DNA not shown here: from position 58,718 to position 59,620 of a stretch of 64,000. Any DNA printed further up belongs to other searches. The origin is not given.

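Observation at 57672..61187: Three-gene NurA / unknown 200-aa protein / HerA operon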

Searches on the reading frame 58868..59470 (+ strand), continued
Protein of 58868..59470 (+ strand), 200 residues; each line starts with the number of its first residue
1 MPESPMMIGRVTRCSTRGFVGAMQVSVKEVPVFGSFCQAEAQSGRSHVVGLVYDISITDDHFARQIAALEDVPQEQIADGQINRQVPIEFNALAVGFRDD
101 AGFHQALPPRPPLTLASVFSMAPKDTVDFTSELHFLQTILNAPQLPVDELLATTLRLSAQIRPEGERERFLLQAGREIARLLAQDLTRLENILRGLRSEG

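Call 32: find_homologous_proteins(query=A5, max_evalue=0.001)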
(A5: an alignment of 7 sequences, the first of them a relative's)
Query A5 (7 sequences) (199 aa, profile of the alignment): 869 proteins with E <= 0.001 among 8000 candidates; the best 120 are listed.
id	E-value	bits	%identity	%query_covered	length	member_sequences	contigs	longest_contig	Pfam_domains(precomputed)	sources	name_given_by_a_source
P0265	5.7e-81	289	100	100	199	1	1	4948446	-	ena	-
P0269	2.0e-77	277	32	97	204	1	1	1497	-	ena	-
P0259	1.0e-76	275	34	97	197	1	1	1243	-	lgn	-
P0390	1.3e-76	275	87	99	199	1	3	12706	-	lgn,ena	-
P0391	1.3e-76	274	86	99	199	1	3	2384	-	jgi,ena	-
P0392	3.6e-75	270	42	96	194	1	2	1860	-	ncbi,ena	-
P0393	1.2e-74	268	44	100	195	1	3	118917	-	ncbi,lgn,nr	ncbi:MAG: hypothetical protein M1136_02165 [Chloroflexi bacterium]|nr:hypothetical protein [Chlorofl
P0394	7.4e-74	266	41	99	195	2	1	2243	-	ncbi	-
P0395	8.1e-74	265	41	96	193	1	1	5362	-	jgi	jgi:hypothetical protein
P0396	1.3e-73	265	39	96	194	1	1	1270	-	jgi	-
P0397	1.9e-73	264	39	96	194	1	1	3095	-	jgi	-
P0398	9.7e-73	262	41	99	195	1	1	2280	-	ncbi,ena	-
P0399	1.7e-72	261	44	96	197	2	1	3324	-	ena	-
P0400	1.8e-71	258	42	96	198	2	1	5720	-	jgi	-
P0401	2.6e-71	257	39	96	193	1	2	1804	-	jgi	jgi:hypothetical protein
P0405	9.2e-71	255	52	99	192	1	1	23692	PF09378.17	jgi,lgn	jgi:hypothetical protein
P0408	1.4e-70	255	37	96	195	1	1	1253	PF09378.17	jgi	jgi:hypothetical protein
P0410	1.6e-70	255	53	99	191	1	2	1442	PF09378.17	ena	-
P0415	2.7e-70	254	41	96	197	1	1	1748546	-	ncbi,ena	-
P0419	3.7e-70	253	49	99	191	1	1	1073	PF09378.17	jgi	-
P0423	4.6e-70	253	48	100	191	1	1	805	PF09378.17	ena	-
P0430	1.6e-69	251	49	100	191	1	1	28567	-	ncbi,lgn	-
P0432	1.7e-69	251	47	99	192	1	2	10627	PF09378.17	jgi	-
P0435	2.1e-69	251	48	99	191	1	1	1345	PF09378.17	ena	-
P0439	2.5e-69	251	49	93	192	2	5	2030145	PF09378.17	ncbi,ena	-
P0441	2.8e-69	251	49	99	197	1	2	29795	PF09378.17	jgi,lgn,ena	-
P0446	5.0e-69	250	49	97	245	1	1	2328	PF09378.17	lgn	-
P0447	5.1e-69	250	51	98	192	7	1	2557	PF09378.17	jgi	jgi:hypothetical protein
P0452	8.1e-69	249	47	97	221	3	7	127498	PF09378.17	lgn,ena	-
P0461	1.6e-68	248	47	97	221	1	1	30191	PF09378.17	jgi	jgi:hypothetical protein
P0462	1.8e-68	248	47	97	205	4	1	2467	PF09378.17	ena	-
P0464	2.0e-68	248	47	97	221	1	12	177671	PF09378.17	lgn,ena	-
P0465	2.1e-68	248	47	97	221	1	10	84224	PF09378.17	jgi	jgi:hypothetical protein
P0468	2.2e-68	248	46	97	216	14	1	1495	PF09378.17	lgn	-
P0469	2.6e-68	247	48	97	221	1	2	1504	PF09378.17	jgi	-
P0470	2.7e-68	247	49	98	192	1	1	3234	PF09378.17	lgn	-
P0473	3.4e-68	247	46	97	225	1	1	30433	PF09378.17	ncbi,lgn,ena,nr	ncbi:MAG: hypothetical protein GKR89_31170 [Candidatus Latescibacteria bacterium]|nr:hypothetical pr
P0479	5.5e-68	246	49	99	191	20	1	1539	PF09378.17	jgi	-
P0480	5.6e-68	246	40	96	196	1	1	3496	PF09378.17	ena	-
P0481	5.6e-68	246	46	97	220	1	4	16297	PF09378.17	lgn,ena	-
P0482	6.1e-68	246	45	98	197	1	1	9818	PF09378.17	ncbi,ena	-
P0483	6.4e-68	246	46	98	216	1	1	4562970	PF09378.17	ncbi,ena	-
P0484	8.1e-68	246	46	97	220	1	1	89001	PF09378.17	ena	-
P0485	1.1e-67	245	46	97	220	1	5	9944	PF09378.17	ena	-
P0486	1.1e-67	245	44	97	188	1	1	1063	PF09378.17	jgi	jgi:hypothetical protein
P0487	1.1e-67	245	46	97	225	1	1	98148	PF09378.17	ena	-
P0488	1.2e-67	245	44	97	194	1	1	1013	PF09378.17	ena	-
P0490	1.4e-67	245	45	98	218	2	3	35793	PF09378.17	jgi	-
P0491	1.4e-67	245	47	99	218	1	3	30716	PF09378.17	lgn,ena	-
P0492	1.8e-67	245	49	99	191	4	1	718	PF09378.17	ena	-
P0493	2.6e-67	244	46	97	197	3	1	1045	PF09378.17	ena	-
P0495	3.0e-67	244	45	99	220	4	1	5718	PF09378.17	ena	-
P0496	3.4e-67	244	51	99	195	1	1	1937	PF09378.17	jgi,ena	jgi:hypothetical protein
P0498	3.9e-67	244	38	96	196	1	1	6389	PF09378.17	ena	-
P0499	4.5e-67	243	51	97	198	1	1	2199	PF09378.17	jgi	jgi:hypothetical protein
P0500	4.9e-67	243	50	97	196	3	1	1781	PF09378.17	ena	-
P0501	5.3e-67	243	52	98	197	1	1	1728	PF09378.17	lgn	-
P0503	7.6e-67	243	50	99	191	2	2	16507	PF09378.17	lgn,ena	-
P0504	7.9e-67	243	46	99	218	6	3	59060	PF09378.17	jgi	-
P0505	8.1e-67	243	46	99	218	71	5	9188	PF09378.17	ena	-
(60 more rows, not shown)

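Call 33: find_encoding_contigs(protein=P0265, flank=5000, max_places=1)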
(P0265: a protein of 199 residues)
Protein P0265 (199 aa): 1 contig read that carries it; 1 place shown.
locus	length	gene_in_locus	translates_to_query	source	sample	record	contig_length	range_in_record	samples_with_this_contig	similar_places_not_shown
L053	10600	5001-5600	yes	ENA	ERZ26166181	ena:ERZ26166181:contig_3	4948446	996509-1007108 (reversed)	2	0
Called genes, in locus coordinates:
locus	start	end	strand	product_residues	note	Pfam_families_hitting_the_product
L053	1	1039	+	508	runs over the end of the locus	PF00587:tRNA-synt_2b, PF03129:HGTP_anticodon, PF09180:ProRS-C_1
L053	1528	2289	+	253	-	PF07826:IMP_cyclohyd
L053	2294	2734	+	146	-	-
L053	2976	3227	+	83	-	PF13267:DUF4058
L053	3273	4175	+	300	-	PF13613:HTH_Tnp_4, PF01609:DDE_Tnp_1, PF13359:DDE_Tnp_4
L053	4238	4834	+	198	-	PF13267:DUF4058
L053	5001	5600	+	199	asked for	-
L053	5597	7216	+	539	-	PF09378:HAS-barrel, PF01935:DUF87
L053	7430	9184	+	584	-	PF02310:B12-binding, PF04055:Radical_SAM, PF13282:DUF4070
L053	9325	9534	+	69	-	PF01165:Ribosomal_S21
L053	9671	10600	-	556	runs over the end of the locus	PF01266:DAO, PF12831:FAD_oxidored (faint), PF16901:DAO_C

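Call 34: find_encoding_contigs(protein=P0483, flank=5000, max_places=1)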
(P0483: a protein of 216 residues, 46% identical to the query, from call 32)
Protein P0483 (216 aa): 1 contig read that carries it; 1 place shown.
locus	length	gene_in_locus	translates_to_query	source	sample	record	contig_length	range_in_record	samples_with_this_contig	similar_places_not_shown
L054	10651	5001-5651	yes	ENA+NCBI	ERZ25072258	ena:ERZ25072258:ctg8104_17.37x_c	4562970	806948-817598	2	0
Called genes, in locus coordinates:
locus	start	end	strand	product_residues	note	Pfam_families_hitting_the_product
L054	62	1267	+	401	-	PF13173:AAA_14, PF13635:DUF4143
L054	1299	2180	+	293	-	PF02518:HATPase_c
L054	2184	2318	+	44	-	-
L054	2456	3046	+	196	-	-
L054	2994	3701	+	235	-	-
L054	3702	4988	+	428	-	PF09376:NurA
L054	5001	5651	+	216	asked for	PF09378:HAS-barrel (weak)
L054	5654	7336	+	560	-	PF09378:HAS-barrel (weak), PF01935:DUF87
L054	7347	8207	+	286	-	PF01555:N6_N4_Mtase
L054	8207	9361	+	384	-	-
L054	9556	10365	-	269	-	-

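Call 35: find_encoding_contigs(protein=P0473, flank=5000, max_places=1)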
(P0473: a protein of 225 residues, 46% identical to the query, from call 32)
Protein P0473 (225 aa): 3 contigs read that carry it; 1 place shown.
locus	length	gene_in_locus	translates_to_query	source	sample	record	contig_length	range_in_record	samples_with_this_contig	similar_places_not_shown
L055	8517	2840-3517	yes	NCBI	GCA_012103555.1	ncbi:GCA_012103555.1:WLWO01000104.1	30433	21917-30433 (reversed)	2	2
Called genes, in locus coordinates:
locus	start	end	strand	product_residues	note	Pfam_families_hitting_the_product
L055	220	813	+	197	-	-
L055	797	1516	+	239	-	-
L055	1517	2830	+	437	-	PF09376:NurA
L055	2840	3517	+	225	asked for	PF09378:HAS-barrel (weak)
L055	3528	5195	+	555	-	PF09378:HAS-barrel (faint), PF01935:DUF87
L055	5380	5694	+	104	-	-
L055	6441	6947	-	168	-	-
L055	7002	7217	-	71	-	-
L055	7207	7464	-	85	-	PF03965:Penicillinase_R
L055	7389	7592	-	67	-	-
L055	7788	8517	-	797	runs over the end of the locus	PF12704:MacB_PCD, PF02687:FtsX, PF12704:MacB_PCD, PF02687:FtsX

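Call 41: search_protein_families(library=pfam, alignment_id=A2, max_evalue=1)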
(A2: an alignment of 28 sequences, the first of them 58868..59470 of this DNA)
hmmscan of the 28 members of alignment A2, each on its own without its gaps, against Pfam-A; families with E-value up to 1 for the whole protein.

A. member 1, window:58868-59470:+ (200 aa): 0 families

B. families by the number of members that match (of 28 scanned): 10 families
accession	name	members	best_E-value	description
PF09378.16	HAS-barrel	11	2.3e-06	HAS barrel domain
PF17764.6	PriA_3primeBD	1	0.0098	3'DNA-binding domain (3'BD)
PF24364.1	DUF7520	1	0.019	Family of unknown function (DUF7520)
PF21157.2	DksA_N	1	0.021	DnaK suppressor protein DksA, N-terminal domain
PF20074.4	DUF6470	1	0.082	Family of unknown function (DUF6470)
PF20490.3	SCGB3A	1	0.12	Secretoglobin 3A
PF17782.7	DprA_WH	1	0.21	DprA winged helix domain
PF00787.29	PX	1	0.21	PX domain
PF13990.11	YjcZ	1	0.22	YjcZ-like protein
PF17257.7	DUF5323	1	0.29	Family of unknown function (DUF5323)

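Call 42: search_protein_families(library=pfam, proteins=[P0483, P0473, P0405, P0439, P0464, P0505], max_evalue=1)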
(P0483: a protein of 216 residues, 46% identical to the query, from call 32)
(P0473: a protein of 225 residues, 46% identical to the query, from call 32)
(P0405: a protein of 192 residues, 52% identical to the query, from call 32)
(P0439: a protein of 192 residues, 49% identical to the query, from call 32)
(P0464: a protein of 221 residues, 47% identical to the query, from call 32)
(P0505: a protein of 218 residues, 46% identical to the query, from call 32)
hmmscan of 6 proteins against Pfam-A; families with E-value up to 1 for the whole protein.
P0483 (216 aa): 1 family
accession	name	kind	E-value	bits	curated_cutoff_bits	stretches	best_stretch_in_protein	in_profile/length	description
PF09378.16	HAS-barrel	-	3.6e-06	27.4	25.2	1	31-118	1-88/90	HAS barrel domain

P0473 (225 aa): 2 families
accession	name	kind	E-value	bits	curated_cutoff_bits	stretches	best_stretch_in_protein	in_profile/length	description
PF09378.16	HAS-barrel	-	1.6e-06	28.5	25.2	1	40-129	1-90/90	HAS barrel domain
PF08148.17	DSHCT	-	0.12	12.6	22.7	1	155-189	129-163/172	DSHCT (NUC185) domain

P0405 (192 aa): 1 family
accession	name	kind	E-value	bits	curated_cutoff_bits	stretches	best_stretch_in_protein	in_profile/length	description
PF09378.16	HAS-barrel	-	2.6e-07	31.1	25.2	1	6-95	1-90/90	HAS barrel domain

P0439 (192 aa): 2 families
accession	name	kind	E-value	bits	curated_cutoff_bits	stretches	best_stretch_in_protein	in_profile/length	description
PF09378.16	HAS-barrel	-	2.4e-06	28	25.2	1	6-89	1-84/90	HAS barrel domain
PF10380.14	CRF1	-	0.1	13.4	25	1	8-60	26-67/122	Transcription factor CRF1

P0464 (221 aa): 2 families
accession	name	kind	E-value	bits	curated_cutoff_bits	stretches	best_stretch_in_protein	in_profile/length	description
PF09378.16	HAS-barrel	-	1.7e-07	31.6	25.2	1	37-125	2-90/90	HAS barrel domain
PF08148.17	DSHCT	-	0.22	11.7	22.7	1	151-183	129-161/172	DSHCT (NUC185) domain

P0505 (218 aa): 1 family
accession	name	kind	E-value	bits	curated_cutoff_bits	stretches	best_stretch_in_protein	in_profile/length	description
PF09378.16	HAS-barrel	-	9.9e-07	29.2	25.2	1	33-121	1-89/90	HAS barrel domain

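Call 52: list_cluster_members(proteins=[P0265, P0483, P0439, P0415, P0464, P0452, P0405, P0441, P0482, P0430])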
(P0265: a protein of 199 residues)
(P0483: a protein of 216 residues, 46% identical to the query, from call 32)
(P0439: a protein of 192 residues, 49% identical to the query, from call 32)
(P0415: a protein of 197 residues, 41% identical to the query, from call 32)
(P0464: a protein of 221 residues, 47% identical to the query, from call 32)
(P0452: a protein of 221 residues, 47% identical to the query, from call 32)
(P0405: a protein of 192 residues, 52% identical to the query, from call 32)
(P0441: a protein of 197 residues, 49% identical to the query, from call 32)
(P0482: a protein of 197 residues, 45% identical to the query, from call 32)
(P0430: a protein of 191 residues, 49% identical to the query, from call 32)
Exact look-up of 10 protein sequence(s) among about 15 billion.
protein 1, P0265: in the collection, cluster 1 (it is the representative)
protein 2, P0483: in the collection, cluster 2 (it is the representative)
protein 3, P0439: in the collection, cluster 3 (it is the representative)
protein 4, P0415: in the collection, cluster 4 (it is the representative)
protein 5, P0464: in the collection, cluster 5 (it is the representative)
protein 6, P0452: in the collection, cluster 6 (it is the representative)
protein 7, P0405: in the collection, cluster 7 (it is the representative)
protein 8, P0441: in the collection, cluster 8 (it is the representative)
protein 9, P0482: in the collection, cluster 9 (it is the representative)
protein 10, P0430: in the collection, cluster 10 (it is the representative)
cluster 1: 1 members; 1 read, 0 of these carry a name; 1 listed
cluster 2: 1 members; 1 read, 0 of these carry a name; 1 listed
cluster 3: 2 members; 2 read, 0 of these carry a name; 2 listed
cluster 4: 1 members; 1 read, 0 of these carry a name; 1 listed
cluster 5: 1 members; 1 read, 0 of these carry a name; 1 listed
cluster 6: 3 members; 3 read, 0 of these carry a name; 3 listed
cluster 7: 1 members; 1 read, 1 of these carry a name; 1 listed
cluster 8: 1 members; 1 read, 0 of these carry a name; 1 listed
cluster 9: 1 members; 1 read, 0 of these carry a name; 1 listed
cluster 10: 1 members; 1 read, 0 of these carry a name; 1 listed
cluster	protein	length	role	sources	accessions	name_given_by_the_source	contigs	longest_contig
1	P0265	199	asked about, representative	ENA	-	-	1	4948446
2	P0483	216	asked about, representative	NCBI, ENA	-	-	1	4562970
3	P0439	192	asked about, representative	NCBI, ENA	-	-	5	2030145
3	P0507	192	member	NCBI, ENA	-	-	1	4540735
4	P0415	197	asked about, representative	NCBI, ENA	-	-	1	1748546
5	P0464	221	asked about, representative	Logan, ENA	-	-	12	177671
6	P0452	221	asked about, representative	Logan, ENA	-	-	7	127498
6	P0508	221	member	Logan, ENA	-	-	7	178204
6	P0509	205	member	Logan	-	-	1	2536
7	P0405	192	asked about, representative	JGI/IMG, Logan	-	hypothetical protein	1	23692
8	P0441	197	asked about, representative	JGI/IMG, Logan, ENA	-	-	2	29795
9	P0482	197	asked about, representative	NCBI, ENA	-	-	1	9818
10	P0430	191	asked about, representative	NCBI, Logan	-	-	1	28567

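Call 55: find_related_loci(query=A1, collection=viral_contigs, flank=4000)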
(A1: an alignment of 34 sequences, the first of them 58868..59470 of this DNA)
Query A1 (200 aa) in viral_contigs; peptide patterns used: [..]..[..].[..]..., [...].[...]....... (x = any residue, [..] = any of these).
130 stretches matched a pattern, but none encodes a relative of the query by tblastn (E <= 1e-3).

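Call 57: find_encoding_contigs(protein=P0439, flank=5000, max_places=1)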
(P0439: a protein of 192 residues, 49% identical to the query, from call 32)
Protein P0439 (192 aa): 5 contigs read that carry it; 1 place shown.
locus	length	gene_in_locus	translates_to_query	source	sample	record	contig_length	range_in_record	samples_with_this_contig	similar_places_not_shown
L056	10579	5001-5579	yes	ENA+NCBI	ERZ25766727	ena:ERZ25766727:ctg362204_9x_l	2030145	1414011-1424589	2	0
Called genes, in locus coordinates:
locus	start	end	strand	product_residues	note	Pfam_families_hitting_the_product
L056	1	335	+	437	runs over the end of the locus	PF00574:CLP_protease (weak), PF25145:NfeD1b_N, PF24961:NfeD_membrane, PF01957:NfeD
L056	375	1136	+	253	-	PF01145:Band_7, PF13421:Band_7_1 (weak)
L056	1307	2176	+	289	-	PF02518:HATPase_c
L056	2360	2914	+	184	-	-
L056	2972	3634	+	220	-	-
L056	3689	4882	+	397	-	PF09376:NurA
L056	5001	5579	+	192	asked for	PF09378:HAS-barrel (weak)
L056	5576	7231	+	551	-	PF09378:HAS-barrel (weak), PF01935:DUF87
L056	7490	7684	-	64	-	PF07883:Cupin_2 (weak)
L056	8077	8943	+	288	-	PF01436:NHL (faint), PF08450:SGL (faint), PF17170:DUF5128 (faint)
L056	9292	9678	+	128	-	-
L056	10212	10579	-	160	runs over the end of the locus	-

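Call 58: find_encoding_contigs(protein=P0415, flank=5000, max_places=1)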
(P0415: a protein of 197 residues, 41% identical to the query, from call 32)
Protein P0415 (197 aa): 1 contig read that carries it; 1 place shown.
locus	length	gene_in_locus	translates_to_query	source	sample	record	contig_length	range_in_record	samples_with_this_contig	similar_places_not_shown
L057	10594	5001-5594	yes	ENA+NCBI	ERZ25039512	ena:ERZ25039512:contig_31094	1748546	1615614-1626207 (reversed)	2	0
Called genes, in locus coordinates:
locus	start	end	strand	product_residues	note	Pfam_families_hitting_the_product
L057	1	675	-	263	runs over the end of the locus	-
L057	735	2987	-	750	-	PF06480:FtsH_ext (faint), PF07728:AAA_5 (faint), PF06068:TIP49 (faint), PF00004:AAA, PF17862:AAA_lid_3, PF01434:Peptidase_M41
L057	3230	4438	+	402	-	PF09376:NurA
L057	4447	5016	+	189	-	-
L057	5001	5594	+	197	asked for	-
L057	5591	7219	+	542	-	PF01935:DUF87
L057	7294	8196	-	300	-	PF01130:CD36 (faint), PF11271:PorA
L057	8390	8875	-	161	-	PF19620:DUF6125, PF14196:ATC_hydrolase (weak)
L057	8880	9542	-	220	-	PF13489:Methyltransf_23 (weak), PF02353:CMAS (weak), PF05175:MTS (weak), PF03848:TehB (weak), PF08241:Methyltransf_11, PF08242:Methyltransf_12, PF13649:Methyltransf_25, PF13847:Methyltransf_31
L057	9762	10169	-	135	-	PF12628:Inhibitor_I71 (faint), PF09394:Inhibitor_I42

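Call 59: find_encoding_contigs(protein=P0464, flank=5000, max_places=1)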
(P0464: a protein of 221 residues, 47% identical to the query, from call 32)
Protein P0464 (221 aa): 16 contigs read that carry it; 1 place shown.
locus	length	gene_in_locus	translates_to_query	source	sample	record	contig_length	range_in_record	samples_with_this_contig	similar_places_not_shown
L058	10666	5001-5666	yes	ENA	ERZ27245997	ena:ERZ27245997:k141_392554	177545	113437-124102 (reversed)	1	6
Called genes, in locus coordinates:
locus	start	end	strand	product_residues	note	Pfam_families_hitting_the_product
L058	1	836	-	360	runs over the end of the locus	-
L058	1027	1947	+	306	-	PF02518:HATPase_c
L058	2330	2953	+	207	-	-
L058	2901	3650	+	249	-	-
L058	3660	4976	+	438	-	PF09376:NurA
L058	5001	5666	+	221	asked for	PF09378:HAS-barrel (weak)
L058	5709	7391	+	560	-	PF01935:DUF87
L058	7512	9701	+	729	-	PF13231:PMT_2, PF13424:TPR_12 (weak), PF00515:TPR_1 (weak), PF07719:TPR_2 (weak), PF13414:TPR_11, PF13432:TPR_16, PF14559:TPR_19, PF13424:TPR_12, +12 more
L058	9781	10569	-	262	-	PF06452:CBM9_1, PF16011:CBM9_2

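Call 65: search_solved_structures(query=A2, max_evalue=10, show_alignments=2)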
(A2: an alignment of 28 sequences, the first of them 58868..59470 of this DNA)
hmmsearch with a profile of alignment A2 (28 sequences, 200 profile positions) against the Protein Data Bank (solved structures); distinct sequences matched with E-value up to 10: 3.
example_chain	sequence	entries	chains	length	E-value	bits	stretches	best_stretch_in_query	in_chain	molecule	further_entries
9u57_A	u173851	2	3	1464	1.6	11.4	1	132-197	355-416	ABC transporter C family member 2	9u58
9li6_A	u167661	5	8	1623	1.6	11.3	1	132-197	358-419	ABC transporter C family member 2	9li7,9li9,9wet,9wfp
9li5_A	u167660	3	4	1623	1.6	11.3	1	132-197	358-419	ABC transporter C family member 2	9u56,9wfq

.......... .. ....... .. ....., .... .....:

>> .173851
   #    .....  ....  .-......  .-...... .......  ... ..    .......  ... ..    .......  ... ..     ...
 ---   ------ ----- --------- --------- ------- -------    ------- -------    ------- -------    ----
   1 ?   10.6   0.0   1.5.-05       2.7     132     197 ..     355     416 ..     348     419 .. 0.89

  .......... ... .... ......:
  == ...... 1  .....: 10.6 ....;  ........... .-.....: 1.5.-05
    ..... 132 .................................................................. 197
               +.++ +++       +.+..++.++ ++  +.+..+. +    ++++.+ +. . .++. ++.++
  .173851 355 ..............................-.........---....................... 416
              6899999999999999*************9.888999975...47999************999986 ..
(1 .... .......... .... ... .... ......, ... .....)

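Call 74: search_dna_similar(query=window:58868-59467:+, collection=plasmids, mode=protein, max_evalue=0.001, max_rows=10)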
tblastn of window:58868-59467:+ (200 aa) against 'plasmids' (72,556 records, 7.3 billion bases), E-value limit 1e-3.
No match.

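Call 75: search_dna_similar(query=P0483, collection=plasmids, mode=protein, max_evalue=0.001, max_rows=10)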
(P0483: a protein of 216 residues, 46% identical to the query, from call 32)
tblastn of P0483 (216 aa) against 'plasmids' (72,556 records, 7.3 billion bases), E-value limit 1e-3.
No match.

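Call 76: search_dna_similar(query=window:58868-59467:+, collection=phages, mode=protein, max_evalue=0.001, max_rows=10)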
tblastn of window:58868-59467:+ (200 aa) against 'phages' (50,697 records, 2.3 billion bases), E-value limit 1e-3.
No match.

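Call 78: search_protein_families(library=pfam, proteins=[L054:1299-2180:+, L054:2456-3046:+, L054:2994-3701:+, L057:4447-5016:+, L052:6608-8023:+], max_evalue=0.1)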
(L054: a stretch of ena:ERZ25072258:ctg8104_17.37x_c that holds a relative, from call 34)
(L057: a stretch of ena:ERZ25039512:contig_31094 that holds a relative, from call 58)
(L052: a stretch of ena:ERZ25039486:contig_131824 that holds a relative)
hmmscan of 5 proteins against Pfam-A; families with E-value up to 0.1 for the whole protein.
L054:1299-2180:+ (293 aa): 4 families
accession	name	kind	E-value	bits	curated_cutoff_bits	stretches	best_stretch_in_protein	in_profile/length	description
PF02518.31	HATPase_c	-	5e-09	37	26.4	1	154-263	5-104/111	Histidine kinase-, DNA gyrase B-, and HSP90-like ATPase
PF13466.11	STAS_2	-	0.00011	22.7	29.2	1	9-74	6-68/80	STAS domain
PF13581.12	HATPase_c_2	-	0.00062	20.2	27.4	1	132-249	10-112/127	Histidine kinase-like ATPase domain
PF14501.12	HATPase_c_5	-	0.0072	16.7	22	1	224-262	57-95/102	GHKL domain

L054:2456-3046:+ (196 aa): 6 families
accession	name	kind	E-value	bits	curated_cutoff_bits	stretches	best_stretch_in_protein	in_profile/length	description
PF25212.1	HVO_A0114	-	0.0048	17.1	27.6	1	128-182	19-73/84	HVO_A0114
PF13814.12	Replic_Relax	-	0.0052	17.3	25.3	1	137-192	1-60/191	Replication-relaxation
PF12840.13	HTH_20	-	0.0095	16.3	27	1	134-175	7-48/51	Helix-turn-helix domain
PF02002.24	TFIIE_alpha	-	0.011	16.1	22.9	1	134-176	16-58/105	TFIIE alpha subunit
PF08221.17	HTH_9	-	0.026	15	23.4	1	135-175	17-57/62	RNA polymerase III subunit RPC82 helix-turn-helix domain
PF13466.11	STAS_2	-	0.074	13.7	29.2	0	34-70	10-44/80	STAS domain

L054:2994-3701:+ (235 aa): 2 families
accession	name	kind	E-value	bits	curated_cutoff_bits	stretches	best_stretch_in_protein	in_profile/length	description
PF08239.17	SH3_3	-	0.00042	20.9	27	1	52-91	4-50/54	Bacterial SH3 domain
PF02012.26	BNR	-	0.013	15.8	27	1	223-232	2-11/12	BNR/Asp-box repeat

L057:4447-5016:+ (189 aa): 1 family
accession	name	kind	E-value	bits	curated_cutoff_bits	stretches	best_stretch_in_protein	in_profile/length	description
PF01797.21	Y1_Tnp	-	0.055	14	23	0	26-78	7-57/121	Transposase IS200 like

L052:6608-8023:+ (471 aa): 0 families
